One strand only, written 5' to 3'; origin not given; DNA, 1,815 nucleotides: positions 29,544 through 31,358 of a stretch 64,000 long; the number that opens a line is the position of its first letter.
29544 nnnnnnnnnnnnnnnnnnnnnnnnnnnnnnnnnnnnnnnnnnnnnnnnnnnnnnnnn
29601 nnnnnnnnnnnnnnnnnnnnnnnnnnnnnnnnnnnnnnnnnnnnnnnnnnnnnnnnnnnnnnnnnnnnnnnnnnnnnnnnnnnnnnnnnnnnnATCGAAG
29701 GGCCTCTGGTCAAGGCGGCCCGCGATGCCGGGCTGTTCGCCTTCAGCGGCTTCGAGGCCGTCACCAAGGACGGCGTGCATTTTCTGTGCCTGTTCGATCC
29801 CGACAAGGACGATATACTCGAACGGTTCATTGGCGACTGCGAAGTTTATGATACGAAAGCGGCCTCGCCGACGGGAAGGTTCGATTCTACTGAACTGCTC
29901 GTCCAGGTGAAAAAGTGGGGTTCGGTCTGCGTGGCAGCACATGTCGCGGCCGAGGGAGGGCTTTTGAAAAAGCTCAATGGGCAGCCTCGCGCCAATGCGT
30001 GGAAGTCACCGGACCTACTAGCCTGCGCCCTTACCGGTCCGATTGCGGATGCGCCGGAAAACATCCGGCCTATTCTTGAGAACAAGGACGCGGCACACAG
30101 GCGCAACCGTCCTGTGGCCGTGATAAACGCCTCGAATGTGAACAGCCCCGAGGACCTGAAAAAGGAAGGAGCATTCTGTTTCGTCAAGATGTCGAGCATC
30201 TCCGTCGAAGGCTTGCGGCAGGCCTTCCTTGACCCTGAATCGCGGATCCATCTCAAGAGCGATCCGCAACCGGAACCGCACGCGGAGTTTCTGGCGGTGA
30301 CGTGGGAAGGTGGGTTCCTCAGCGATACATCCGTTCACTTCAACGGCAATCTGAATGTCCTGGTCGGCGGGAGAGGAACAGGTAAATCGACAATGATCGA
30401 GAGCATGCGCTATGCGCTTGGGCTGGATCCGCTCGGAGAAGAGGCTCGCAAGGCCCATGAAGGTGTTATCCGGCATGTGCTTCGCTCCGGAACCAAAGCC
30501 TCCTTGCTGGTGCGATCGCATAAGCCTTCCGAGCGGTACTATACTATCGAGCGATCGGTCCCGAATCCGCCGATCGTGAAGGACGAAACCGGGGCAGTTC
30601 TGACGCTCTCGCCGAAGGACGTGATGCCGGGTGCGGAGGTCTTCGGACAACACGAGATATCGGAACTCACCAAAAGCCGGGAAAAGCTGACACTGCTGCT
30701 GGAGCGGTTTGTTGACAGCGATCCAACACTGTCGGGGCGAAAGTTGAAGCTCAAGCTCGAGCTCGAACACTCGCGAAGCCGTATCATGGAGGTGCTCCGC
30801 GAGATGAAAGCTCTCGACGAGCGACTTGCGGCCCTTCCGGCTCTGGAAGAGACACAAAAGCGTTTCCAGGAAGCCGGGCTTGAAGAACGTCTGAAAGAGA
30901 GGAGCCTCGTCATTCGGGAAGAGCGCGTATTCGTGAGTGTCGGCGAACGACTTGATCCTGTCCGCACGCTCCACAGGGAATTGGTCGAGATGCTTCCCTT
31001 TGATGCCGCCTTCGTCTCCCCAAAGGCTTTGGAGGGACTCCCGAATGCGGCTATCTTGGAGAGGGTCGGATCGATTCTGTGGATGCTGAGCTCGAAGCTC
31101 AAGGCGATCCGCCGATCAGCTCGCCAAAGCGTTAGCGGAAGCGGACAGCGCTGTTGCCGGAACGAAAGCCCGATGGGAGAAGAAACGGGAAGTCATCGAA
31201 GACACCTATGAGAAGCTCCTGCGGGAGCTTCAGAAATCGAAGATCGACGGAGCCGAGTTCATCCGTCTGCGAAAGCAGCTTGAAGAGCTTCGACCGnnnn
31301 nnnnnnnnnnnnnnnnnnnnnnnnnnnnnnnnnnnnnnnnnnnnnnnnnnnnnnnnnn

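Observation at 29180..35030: Foreign GC-rich island carrying three defence-type genes, inserted between rpsU and a truncated hutH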

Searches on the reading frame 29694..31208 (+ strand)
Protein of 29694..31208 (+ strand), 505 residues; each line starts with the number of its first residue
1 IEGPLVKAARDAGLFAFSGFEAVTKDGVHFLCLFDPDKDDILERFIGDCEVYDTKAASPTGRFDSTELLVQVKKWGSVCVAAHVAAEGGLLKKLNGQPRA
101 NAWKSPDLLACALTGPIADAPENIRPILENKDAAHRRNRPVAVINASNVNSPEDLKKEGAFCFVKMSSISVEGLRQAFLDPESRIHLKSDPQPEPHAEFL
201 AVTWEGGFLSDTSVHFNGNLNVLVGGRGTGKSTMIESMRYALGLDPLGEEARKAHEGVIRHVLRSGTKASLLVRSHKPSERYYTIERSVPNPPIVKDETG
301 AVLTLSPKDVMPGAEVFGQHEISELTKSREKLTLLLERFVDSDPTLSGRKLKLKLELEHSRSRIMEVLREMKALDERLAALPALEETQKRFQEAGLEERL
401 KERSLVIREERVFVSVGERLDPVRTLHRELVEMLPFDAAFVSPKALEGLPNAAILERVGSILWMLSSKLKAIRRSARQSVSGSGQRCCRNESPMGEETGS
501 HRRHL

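Call 6: search_protein_families(library=pfam, proteins=[window:29694-31208:+], max_evalue=0.01)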
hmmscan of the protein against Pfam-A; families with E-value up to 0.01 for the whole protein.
window:29694-31208:+ (505 aa): 3 families
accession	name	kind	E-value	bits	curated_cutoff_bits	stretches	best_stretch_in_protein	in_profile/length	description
PF13476.12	AAA_23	-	1.4e-07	32.8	27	1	208-286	10-78/201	AAA domain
PF02463.25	SMC_N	-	0.00023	21.1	40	1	212-259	18-65/220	RecF/RecN/SMC N terminal domain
PF08647.16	BRE1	-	0.0028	18.1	27.9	1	319-394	2-77/95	BRE1 E3 ubiquitin ligase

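Call 8: search_protein_families(library=ncbifam, proteins=[window:29694-31208:+], max_evalue=0.01)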
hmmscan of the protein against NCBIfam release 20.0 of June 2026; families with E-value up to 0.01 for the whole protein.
window:29694-31208:+ (505 aa): 7 families
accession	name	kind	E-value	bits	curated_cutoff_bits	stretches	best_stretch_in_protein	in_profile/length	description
NF045780.1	TrlF_fam_ATP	equivalog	6.7e-52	177.3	350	1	7-471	65-585/944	TrlF family AAA-like ATPase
NF045781.1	Spaf1101_AAA_ATP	equivalog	1.8e-19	69.7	475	1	17-242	144-367/836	Spaf_1101 family AAA-like ATPase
NF042955.1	Ppl_antiphage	equivalog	1.4e-17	62.9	1000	1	17-245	80-304/882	anti-phage protein Ppl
NF041034.1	Rad50_Sulf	equivalog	2.4e-08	32.4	1000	1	210-291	13-88/872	DNA double-strand break repair ATPase Rad50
NF003034.1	PRK03918.1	equivalog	0.00021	19.4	700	0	211-298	16-100/878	DNA double-strand break repair ATPase Rad50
NF002244.0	PRK01156.1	equivalog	0.0016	16.6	847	0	210-245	15-50/895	DNA double-strand break repair ATPase Rad50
NF041760.1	PtuA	equivalog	0.0021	17.1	500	1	210-239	64-93/524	retron Ec78 anti-phage system effector ATPase PtuA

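Call 9: search_protein_families(library=padloc, proteins=[window:29694-31208:+], max_evalue=0.01)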
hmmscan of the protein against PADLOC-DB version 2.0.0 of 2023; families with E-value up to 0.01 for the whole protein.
window:29694-31208:+ (505 aa): 32 families (the best 25 are shown)
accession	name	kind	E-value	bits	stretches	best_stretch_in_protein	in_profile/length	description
PDLC02208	Ppl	-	1.8e-15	54.1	1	14-242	80-308/894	-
PDLC03863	LmuB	-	8.8e-08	29.3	1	210-294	16-89/610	-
PDLC03859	LmuB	-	5.9e-07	27.1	1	212-296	17-90/611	-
PDLC03860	LmuB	-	5.9e-06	23.1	1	213-250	21-58/565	-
PDLC04135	mad3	-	1.8e-05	22.4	1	209-409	13-247/374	mads_3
PDLC03862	LmuB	-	1.9e-05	21.2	1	213-291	22-88/643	-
PDLC03867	LmuB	-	3e-05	20.7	1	202-246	9-53/605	-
PDLC00091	GajA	-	3.8e-05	20.7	1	210-245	16-51/627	AAA ATPase domain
PDLC00267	PtuA1|PtuA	-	5.2e-05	20.6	1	208-243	14-48/438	AAA ATPase domain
PDLC00253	LmuB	-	0.00023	17.8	1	213-249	21-57/567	AAA ATPase domain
PDLC04140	mad8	-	0.00028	18.5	1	211-403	19-139/314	mads_8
PDLC00278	PtuA1|PtuA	-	0.00028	18.3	1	211-243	16-48/436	AAA ATPase domain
PDLC04178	HEC-01A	-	0.00036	17.7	0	218-241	28-51/399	-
PDLC00102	GajA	-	0.00044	16.8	1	209-243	14-48/532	AAA ATPase domain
PDLC00080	GajA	-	0.00055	16.8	1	212-243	24-55/622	AAA ATPase domain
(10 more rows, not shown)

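Call 19: find_homologous_proteins(query=window:29694-31208:+, max_evalue=1e-10)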
Query window:29694-31208:+ (505 aa): 732 proteins with E <= 1e-10 among 8000 candidates; the best 120 are listed.
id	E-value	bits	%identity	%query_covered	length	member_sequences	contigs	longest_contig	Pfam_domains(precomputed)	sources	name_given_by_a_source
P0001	8.4e-293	989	100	88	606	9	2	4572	PF13476.13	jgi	jgi:hypothetical protein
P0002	1.6e-262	889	85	93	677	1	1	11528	PF13476.13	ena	-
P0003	5.2e-251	851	82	93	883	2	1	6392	PF02463.26,PF13304.13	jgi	jgi:energy-coupling factor transporter ATP-binding protein EcfA2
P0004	7.1e-243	825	79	93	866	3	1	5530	PF02463.26,PF13304.13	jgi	jgi:hypothetical protein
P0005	1.4e-241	820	78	93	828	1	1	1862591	PF13476.13,PF02463.26,PF13304.13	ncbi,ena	-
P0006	2.3e-239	813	77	93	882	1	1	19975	PF13476.13,PF02463.26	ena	-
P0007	5.2e-239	812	78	93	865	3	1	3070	PF13476.13,PF02463.26,PF13304.13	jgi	jgi:DNA repair ATPase RecN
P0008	1.0e-238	811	77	93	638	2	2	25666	PF13476.13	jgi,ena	-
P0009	4.5e-238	809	77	92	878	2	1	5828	PF13476.13,PF02463.26,PF13304.13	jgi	jgi:hypothetical protein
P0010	1.9e-236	803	77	92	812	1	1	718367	PF13476.13,PF02463.26,PF13304.13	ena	-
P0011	4.6e-236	802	76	93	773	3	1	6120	-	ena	-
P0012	6.4e-236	802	76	92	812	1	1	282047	PF13476.13,PF02463.26,PF13304.13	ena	-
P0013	1.1e-235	801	72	99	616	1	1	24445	PF13476.13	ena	-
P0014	2.5e-235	800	76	93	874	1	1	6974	PF13476.13,PF02463.26,PF13304.13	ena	-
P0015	1.8e-234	797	77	93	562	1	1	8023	PF13476.13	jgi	jgi:hypothetical protein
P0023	2.2e-223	760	72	93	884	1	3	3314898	PF13476.13,PF02463.26,PF13304.13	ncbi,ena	-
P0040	1.1e-206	705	67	93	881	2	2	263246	PF13476.13,PF02463.26,PF13304.13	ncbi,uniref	ncbi:TrlF family AAA-like ATPase [Methylocystis sp.]|uniref:TrlF family AAA-like ATPase n=1 Tax=Meth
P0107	6.8e-169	581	57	91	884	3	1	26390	PF13476.13,PF02811.27,PF02463.26,PF13304.13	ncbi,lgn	-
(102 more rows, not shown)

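Call 23: find_encoding_contigs(protein=P0001, flank=10000, max_places=6)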
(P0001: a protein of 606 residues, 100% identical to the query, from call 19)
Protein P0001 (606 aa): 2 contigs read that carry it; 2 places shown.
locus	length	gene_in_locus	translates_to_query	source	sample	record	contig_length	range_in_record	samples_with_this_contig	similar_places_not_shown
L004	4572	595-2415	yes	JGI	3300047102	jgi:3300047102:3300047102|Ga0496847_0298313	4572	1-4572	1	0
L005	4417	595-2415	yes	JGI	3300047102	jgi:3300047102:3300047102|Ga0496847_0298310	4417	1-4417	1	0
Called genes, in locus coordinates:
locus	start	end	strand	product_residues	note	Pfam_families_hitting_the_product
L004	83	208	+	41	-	-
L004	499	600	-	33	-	-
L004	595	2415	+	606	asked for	PF13476:AAA_23 (faint)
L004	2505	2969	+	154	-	PF13304:AAA_21 (weak)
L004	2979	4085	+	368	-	PF04326:SLFN_AlbA_2, PF13749:HATPase_c_4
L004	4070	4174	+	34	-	-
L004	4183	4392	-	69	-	-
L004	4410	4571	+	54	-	?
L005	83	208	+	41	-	-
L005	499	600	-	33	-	-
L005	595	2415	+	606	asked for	PF13476:AAA_23 (faint)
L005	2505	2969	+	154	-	PF13304:AAA_21 (weak)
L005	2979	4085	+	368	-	PF04326:SLFN_AlbA_2, PF13749:HATPase_c_4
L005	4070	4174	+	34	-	-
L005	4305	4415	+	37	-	?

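Call 29: find_encoding_contigs(protein=P0005, flank=10000, max_places=2)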
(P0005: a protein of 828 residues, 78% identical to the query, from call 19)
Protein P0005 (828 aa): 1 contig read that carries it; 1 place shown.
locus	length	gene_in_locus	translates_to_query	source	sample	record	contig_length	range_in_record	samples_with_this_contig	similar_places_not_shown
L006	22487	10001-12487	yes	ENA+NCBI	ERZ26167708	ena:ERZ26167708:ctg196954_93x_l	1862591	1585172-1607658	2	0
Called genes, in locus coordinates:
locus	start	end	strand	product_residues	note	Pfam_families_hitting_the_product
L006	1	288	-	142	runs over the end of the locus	-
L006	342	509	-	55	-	-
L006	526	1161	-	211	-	PF14279:HNH_5 (faint), PF01844:HNH (weak)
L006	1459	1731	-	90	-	PF00145:DNA_methylase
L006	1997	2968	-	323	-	PF12760:Zn_ribbon_IS1595 (weak), PF12762:DDE_Tnp_IS1595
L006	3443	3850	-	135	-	PF04860:Phage_portal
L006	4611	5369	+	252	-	PF22741:PTP-NADK (weak), PF22785:Tc-R-P, PF22784:PTP-SAK (weak), PF13350:Y_phosphatase3 (weak)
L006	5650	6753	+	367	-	PF00266:Aminotran_5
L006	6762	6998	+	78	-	-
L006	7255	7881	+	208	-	PF05598:DUF772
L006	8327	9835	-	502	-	PF13701:DDE_Tnp_1_4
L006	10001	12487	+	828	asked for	PF02463:SMC_N (faint), PF13476:AAA_23 (faint), PF13304:AAA_21 (weak)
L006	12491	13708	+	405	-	PF04326:SLFN_AlbA_2, PF13749:HATPase_c_4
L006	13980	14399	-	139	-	PF00472:RF-1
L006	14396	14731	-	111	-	-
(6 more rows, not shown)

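Call 30: find_encoding_contigs(protein=P0023, flank=10000, max_places=2)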
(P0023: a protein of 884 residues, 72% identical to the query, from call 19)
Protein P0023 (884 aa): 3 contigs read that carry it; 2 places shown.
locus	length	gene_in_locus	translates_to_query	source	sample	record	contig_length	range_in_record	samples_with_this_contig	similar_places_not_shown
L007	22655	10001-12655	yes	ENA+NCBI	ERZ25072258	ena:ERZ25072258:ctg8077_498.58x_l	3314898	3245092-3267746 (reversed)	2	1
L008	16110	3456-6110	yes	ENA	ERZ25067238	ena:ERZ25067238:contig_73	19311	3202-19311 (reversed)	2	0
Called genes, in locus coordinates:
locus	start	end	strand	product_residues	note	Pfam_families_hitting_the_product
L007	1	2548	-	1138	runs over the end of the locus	PF04151:PPC (weak)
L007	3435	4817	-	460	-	PF00884:Sulfatase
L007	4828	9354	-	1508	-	PF13472:Lipase_GDSL_2, PF23500:DUF7133, PF13646:HEAT_2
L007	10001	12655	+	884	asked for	PF02463:SMC_N (faint), PF13476:AAA_23 (faint), PF13304:AAA_21 (weak)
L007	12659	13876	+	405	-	PF04326:SLFN_AlbA_2, PF13749:HATPase_c_4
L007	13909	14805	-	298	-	-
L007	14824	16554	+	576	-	-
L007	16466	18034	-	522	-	-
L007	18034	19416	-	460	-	-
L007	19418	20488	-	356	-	PF00005:ABC_tran, PF13304:AAA_21 (weak)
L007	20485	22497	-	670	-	PF00122:E1-E2_ATPase, PF00702:Hydrolase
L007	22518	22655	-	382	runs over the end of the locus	PF01145:Band_7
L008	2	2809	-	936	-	?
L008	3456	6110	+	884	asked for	PF02463:SMC_N (faint), PF13476:AAA_23 (faint), PF13304:AAA_21 (weak)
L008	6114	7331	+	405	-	PF04326:SLFN_AlbA_2, PF13749:HATPase_c_4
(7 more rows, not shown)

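Call 31: find_encoding_contigs(protein=P0040, flank=10000, max_places=2)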
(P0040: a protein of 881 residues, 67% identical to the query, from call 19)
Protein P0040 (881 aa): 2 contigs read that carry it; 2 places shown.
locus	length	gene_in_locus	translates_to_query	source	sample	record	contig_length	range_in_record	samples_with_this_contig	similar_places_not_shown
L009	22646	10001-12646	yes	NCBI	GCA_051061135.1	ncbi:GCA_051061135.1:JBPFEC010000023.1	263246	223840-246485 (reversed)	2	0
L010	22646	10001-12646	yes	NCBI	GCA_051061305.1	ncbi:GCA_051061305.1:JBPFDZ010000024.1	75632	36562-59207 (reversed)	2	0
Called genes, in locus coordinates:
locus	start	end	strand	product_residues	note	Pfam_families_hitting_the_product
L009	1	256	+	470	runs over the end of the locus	PF00330:Aconitase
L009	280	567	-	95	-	-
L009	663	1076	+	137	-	PF06262:Zincin_1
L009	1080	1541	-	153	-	PF00578:AhpC-TSA, PF08534:Redoxin (weak)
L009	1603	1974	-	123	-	-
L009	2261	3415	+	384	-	PF01547:SBP_bac_1 (faint), PF13416:SBP_bac_8, PF13531:SBP_bac_11 (faint), PF13343:SBP_bac_6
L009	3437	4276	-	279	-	-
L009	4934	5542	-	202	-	-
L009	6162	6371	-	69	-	-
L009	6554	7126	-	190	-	-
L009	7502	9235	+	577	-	PF02384:N6_Mtase (weak), PF07669:Eco57I, PF12950:TaqI_C (weak)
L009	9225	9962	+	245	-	PF04555:XhoI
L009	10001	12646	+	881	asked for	PF02463:SMC_N (faint), PF13476:AAA_23 (weak), PF13304:AAA_21 (weak)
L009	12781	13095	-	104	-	PF00589:Phage_integrase (weak)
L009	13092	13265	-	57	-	-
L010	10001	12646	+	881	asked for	PF02463:SMC_N (faint), PF13476:AAA_23 (weak), PF13304:AAA_21 (weak)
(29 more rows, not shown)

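Call 36: find_related_loci(query=window:29694-31208:+, collection=metagenome_contigs, flank=8000)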
Query window:29694-31208:+ (505 aa) in metagenome_contigs; peptide patterns used: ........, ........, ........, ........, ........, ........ (x = any residue, [..] = any of these).
320 stretches matched a pattern; 211 encode a relative of the query (tblastn E <= 1e-3); the best 80 are kept; 80 distinct loci.
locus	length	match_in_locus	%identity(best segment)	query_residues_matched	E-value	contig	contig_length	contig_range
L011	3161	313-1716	84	5-472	0e+0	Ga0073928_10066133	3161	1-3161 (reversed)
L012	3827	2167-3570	83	5-472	0e+0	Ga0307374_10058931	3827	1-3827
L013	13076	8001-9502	82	5-505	0e+0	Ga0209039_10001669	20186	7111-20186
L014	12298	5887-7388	82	5-505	0e+0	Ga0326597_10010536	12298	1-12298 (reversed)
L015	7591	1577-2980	83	5-472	0e+0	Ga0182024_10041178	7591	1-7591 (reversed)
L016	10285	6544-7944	82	5-471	0e+0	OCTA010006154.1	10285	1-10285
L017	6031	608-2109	82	5-505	0e+0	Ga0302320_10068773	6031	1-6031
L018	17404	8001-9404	81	5-472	0e+0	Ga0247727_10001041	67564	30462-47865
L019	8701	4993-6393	81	5-471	0e+0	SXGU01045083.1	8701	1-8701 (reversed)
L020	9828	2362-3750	82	5-467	0e+0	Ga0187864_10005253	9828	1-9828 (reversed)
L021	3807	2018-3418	81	5-471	0e+0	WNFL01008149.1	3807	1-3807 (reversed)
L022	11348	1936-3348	81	5-472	0e+0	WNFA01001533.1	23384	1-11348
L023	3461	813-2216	81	5-472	0e+0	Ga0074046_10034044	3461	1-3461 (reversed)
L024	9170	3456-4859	81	5-472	0e+0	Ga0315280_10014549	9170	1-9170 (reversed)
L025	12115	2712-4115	81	5-472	0e+0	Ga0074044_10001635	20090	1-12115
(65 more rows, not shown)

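Call 53: search_protein_families(library=ncbifam, proteins=[P0003, L007:12659-13873:+, P0251], max_evalue=0.01)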
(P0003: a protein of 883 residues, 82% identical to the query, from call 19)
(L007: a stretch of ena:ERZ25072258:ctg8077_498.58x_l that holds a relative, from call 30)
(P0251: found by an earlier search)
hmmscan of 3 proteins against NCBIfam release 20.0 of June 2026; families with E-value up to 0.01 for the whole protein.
P0003 (883 aa): 8 families
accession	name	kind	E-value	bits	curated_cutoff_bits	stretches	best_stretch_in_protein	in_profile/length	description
NF045780.1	TrlF_fam_ATP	equivalog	2.1e-150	503.4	350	1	9-882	1-944/944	TrlF family AAA-like ATPase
NF045781.1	Spaf1101_AAA_ATP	equivalog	6.2e-52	177.1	475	2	728-881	682-832/836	Spaf_1101 family AAA-like ATPase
NF042955.1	Ppl_antiphage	equivalog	1.8e-44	152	1000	2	754-877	761-878/882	anti-phage protein Ppl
NF041034.1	Rad50_Sulf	equivalog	2e-08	32.6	1000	1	277-357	16-88/872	DNA double-strand break repair ATPase Rad50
NF002244.0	PRK01156.1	equivalog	8.1e-05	20.9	847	0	277-310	16-49/895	DNA double-strand break repair ATPase Rad50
NF000167.2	ABCF_Lsa_all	exception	0.0045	16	750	0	753-808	111-165/492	Lsa family ABC-F type ribosomal protection protein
NF000355.4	ribo_prot_ABC_F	equivalog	0.005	15.8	380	0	737-796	95-154/499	ribosomal protection-like ABC-F family protein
TIGR02168.1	SMC_prok_B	equivalog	0.0097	13.7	567.35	0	528-690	346-500/1181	chromosome segregation protein SMC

L007:12659-13873:+ (405 aa): 0 families

P0251 (491 aa): 6 families
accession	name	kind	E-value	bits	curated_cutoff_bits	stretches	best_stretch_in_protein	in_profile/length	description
NF008572.0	PRK11524.1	equivalog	1.2e-31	109.9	292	2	292-378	172-257/294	adenine-specific DNA-methyltransferase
NF050803.1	DnaMtaseCcrMCaul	equivalog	2.2e-19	69.6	830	1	312-382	182-252/350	adenine-specific DNA-methyltransferase CcrM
NF010253.0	PRK13699.1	subfamily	4.1e-14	52.8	244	1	291-377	121-205/226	DNA methyltransferase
NF040563.1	guided_IscB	equivalog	2.6e-11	43.2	175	1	412-476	183-245/314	RNA-guided endonuclease IscB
NF049971.1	CRISPR_Cas9d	exception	5.4e-11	41.9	375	1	413-474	537-602/986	type II CRISPR RNA-guided endonuclease Cas9d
TIGR01865.2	cas_Csn1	equivalog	1.7e-07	29.9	100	1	409-474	561-633/1070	type II CRISPR RNA-guided endonuclease Cas9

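Call 54: search_protein_families(library=pfam, proteins=[P0003, L007:12659-13873:+, P0251, P0107], max_evalue=1)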
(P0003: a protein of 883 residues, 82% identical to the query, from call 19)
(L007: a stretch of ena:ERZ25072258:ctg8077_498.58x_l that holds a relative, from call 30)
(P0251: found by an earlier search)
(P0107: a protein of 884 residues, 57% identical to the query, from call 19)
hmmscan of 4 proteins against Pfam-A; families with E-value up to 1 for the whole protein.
P0003 (883 aa): 10 families
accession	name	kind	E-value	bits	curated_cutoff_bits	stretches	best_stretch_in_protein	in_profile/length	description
PF13304.12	AAA_21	-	7.3e-08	33.3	27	1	755-821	233-302/304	AAA domain, putative AbiEii toxin, Type IV TA system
PF02463.25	SMC_N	-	3e-07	30.5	40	2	278-312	18-52/220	RecF/RecN/SMC N terminal domain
PF13476.12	AAA_23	-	0.00011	23.4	27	1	274-476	10-166/201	AAA domain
PF13555.12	AAA_29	-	0.0099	16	27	1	272-306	10-44/61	P-loop containing region of AAA domain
PF13175.12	AAA_15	-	0.029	14.4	32.1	1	277-306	16-45/374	AAA ATPase domain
PF04513.17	Baculo_PEP_C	-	0.03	14.8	38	1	516-578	28-90/140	Baculovirus polyhedron envelope protein, PEP, C terminus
PF24389.1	ORC-CDC6-like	-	0.15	11.2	27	1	287-306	35-54/571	ORC-CDC6-like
PF13401.12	AAA_22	-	0.18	12.5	27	0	285-337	6-49/130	AAA domain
PF00005.33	ABC_tran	-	0.33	12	25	0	284-304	11-31/137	ABC transporter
PF08647.16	BRE1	-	0.45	11.1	27.9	1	385-459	2-76/95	BRE1 E3 ubiquitin ligase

L007:12659-13873:+ (405 aa): 2 families
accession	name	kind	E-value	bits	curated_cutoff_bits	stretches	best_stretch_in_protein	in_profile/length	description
PF13749.12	HATPase_c_4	-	1.6e-19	70.1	26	1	313-398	3-89/89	Putative ATP-dependent DNA helicase recG C-terminal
PF04326.19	SLFN_AlbA_2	-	6.7e-18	65.8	25.3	1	15-129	1-117/118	Schlafen, AlbA_2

P0251 (491 aa): 10 families
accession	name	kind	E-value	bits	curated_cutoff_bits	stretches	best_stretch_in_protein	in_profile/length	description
PF01555.25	N6_N4_Mtase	-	3.1e-42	145.5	26.7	1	26-373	1-219/221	DNA methylase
PF01844.29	HNH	-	5.8e-12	46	21.4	1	424-469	1-47/47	HNH endonuclease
PF14279.12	HNH_5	-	3.2e-10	40.2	27.5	1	424-475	1-52/56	HNH endonuclease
PF02945.21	Endonuclease_7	-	0.00038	20.7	23.6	1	403-469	7-66/82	Recombination endonuclease VII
PF13395.12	HNH_4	-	0.001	19.4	22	1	432-469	15-51/54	HNH endonuclease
PF03602.21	Cons_hypoth95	-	0.018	15.2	24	1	22-39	110-127/182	Conserved hypothetical protein 95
PF02086.21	MethyltransfD12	-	0.018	15.2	22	0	24-42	174-195/253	D12 class N6 adenine-specific DNA methyltransferase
PF05724.17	TPMT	-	0.066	13.3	26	1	308-371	9-73/218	Thiopurine S-methyltransferase (TPMT)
PF03450.22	CO_deh_flav_C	-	0.12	12.9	25.5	1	343-394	36-88/102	CO dehydrogenase flavoprotein C-terminal domain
PF13847.12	Methyltransf_31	-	0.21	11.7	27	1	335-369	3-40/145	Methyltransferase domain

P0107 (884 aa): 12 families
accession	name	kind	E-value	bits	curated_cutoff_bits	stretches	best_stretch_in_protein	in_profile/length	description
PF13304.12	AAA_21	-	9.9e-11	42.7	27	2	756-822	233-302/304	AAA domain, putative AbiEii toxin, Type IV TA system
PF02463.25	SMC_N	-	1.1e-09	38.5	40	2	278-311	18-51/220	RecF/RecN/SMC N terminal domain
PF13476.12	AAA_23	-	1.2e-09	39.6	27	1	276-613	11-198/201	AAA domain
PF02811.25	PHP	-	8.3e-06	26.7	26.4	1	43-99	19-79/164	PHP domain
PF13175.12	AAA_15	-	7.4e-05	23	32.1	1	276-448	16-180/374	AAA ATPase domain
PF13555.12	AAA_29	-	0.0022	18.1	27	1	273-308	10-46/61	P-loop containing region of AAA domain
PF00005.33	ABC_tran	-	0.081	14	25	0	286-304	13-31/137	ABC transporter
PF24423.1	OVT1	-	0.083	13.7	30.9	0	401-447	13-62/100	Major antigen, helical domain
PF13521.12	AAA_28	-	0.085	13.5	27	1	288-305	3-20/164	AAA domain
PF04048.20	Sec8_N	-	0.13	12.6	26.8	0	541-606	76-140/142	Exocyst complex component Sec8 N-terminal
PF25547.1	WXG100_2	-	0.24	11.8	27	0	537-580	40-80/150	WXG100 like domain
PF13401.12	AAA_22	-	1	10.2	27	0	283-333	4-45/130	AAA domain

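Call 55: search_solved_structures(query=P0003, max_evalue=0.01)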
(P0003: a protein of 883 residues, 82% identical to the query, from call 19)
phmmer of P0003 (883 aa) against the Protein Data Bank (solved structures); distinct sequences matched with E-value up to 0.01: 0.

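Call 56: search_solved_structures(query=L007:12659-13873:+, max_evalue=0.01)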
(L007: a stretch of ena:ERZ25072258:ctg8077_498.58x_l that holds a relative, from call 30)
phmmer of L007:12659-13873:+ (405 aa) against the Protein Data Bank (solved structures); distinct sequences matched with E-value up to 0.01: 1.
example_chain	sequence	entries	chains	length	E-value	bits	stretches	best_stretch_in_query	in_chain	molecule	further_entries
3lmm_A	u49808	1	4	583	2.5e-06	30.1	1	260-373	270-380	Uncharacterized protein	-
